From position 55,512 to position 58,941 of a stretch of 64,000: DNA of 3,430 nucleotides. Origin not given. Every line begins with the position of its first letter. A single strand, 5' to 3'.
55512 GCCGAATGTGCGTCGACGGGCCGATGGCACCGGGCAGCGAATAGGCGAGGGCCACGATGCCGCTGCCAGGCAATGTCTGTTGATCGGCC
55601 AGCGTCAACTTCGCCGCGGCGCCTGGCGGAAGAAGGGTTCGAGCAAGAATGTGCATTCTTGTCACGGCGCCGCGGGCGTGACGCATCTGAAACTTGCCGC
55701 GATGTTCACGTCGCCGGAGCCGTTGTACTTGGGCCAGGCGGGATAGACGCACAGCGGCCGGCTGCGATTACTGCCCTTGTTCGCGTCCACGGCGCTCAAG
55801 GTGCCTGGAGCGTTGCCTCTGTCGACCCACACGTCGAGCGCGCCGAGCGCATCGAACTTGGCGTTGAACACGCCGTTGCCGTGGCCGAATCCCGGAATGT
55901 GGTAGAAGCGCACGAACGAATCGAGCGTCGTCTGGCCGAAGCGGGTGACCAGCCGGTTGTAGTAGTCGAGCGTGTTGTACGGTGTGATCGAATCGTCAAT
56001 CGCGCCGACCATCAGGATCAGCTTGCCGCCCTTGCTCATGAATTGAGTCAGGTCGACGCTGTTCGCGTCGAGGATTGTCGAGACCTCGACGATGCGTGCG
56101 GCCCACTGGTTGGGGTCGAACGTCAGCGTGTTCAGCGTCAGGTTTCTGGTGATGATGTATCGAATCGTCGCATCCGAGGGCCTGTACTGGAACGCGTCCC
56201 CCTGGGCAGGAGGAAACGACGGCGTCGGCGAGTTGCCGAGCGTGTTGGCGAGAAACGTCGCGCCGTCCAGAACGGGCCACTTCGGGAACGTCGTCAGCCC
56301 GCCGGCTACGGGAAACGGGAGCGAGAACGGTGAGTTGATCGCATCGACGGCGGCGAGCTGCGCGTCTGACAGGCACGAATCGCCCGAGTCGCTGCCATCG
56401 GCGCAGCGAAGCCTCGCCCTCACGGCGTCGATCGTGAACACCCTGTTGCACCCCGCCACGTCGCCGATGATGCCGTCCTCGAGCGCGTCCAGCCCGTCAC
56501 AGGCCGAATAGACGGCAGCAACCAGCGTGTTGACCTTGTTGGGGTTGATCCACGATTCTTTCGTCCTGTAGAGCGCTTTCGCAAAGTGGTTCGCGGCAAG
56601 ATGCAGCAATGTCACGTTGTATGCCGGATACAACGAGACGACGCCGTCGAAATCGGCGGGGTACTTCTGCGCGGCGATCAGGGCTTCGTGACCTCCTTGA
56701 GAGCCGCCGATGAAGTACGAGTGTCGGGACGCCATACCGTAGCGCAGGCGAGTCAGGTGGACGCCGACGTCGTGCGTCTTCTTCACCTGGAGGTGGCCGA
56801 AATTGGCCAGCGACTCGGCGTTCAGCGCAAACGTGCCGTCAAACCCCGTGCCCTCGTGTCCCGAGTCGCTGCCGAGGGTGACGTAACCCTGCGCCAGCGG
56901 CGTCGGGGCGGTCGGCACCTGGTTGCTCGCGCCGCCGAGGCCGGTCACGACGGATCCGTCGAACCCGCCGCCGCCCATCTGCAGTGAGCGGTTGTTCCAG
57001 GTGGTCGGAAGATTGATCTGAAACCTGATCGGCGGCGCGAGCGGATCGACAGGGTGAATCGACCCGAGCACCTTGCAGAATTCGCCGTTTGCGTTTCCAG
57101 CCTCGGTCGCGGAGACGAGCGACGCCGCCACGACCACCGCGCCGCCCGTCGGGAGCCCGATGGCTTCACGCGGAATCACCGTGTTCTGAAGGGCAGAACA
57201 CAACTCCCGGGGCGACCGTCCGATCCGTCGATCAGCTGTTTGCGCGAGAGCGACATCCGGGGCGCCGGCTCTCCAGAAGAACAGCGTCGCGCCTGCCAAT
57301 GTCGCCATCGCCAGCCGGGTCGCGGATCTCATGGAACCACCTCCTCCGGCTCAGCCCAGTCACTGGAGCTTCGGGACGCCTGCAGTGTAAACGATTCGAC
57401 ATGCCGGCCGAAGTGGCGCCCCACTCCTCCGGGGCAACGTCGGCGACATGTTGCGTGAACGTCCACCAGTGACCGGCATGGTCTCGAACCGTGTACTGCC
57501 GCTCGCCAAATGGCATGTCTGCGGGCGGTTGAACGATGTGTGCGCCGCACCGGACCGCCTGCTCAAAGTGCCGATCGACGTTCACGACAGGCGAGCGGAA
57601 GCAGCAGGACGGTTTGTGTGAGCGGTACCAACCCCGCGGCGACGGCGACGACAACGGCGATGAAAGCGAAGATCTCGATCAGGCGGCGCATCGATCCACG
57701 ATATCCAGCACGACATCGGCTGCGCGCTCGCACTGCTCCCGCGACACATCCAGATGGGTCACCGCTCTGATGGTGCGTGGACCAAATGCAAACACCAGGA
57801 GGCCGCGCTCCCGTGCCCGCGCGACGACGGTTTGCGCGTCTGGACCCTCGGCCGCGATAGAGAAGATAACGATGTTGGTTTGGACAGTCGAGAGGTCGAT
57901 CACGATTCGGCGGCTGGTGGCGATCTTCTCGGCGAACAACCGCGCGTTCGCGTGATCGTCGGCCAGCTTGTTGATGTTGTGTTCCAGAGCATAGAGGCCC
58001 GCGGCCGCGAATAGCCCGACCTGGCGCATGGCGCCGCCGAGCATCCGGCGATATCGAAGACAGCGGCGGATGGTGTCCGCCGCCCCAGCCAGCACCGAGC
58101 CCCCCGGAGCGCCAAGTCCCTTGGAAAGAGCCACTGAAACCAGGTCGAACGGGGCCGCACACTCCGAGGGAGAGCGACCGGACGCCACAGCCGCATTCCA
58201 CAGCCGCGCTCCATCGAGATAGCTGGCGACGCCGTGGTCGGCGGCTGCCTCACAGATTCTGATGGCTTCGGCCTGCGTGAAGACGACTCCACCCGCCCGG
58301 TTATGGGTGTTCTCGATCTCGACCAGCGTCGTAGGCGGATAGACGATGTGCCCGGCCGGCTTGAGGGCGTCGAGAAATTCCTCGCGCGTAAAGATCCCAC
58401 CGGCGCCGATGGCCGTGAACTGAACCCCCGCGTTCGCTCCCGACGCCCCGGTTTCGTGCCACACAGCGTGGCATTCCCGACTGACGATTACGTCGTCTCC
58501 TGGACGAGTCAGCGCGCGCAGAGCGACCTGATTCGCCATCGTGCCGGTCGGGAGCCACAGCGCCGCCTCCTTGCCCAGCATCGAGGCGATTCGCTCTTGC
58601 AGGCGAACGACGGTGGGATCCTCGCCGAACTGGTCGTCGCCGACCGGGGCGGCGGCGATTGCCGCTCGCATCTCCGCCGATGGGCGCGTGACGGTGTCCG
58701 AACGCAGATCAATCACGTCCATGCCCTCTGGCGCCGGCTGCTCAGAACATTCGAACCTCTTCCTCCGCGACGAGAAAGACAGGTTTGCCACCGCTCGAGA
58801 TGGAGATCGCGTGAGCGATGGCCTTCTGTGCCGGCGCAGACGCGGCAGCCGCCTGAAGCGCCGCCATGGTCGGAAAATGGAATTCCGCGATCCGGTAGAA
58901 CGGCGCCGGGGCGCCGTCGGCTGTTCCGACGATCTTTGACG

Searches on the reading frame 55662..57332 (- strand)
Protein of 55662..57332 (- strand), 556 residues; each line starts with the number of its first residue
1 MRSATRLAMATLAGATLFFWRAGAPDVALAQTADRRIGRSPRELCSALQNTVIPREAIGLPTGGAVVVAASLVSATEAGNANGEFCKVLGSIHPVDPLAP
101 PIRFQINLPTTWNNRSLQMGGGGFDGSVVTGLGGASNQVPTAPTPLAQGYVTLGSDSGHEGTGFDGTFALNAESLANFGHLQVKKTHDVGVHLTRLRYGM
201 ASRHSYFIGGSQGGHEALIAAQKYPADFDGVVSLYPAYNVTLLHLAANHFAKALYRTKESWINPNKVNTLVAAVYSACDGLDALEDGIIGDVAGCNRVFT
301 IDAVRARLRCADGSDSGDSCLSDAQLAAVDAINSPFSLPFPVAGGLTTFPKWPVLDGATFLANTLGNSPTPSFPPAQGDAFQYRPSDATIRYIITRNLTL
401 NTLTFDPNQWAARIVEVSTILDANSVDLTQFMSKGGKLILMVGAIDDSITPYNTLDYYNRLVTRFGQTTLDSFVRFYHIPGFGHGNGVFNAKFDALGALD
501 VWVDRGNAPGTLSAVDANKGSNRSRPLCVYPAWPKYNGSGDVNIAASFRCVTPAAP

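Call 65: search_protein_families(library=pfam, proteins=[window:55662-57332:-], max_evalue=0.00001)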
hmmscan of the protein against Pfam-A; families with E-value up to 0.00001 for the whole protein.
window:55662-57332:- (556 aa): 2 families
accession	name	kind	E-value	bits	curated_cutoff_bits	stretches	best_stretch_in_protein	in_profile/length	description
PF07519.17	Tannase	-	1.5e-117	393.9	29.8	1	86-551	1-490/490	Tannase and feruloyl esterase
PF00326.27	Peptidase_S9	-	5.9e-06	26.3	22.6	0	202-265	63-127/213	Prolyl oligopeptidase family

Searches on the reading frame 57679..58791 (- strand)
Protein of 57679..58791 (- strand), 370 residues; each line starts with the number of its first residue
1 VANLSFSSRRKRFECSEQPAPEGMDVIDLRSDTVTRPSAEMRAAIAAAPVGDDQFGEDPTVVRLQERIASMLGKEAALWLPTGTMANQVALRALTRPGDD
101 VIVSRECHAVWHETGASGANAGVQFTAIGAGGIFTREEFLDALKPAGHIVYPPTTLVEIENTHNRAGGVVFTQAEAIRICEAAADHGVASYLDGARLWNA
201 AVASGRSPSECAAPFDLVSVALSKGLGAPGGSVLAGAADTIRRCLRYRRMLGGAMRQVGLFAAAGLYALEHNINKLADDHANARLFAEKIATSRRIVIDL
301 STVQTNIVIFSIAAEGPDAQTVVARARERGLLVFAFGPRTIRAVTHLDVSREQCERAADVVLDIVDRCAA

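Call 66: search_protein_families(library=pfam, proteins=[window:57679-58791:-], max_evalue=0.00001)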
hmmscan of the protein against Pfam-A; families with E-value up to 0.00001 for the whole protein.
window:57679-58791:- (370 aa): 1 family
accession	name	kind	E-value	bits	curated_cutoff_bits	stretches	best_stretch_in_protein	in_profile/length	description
PF01212.27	Beta_elim_lyase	-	3e-86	289.8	27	1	28-311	1-286/288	Beta-eliminating lyase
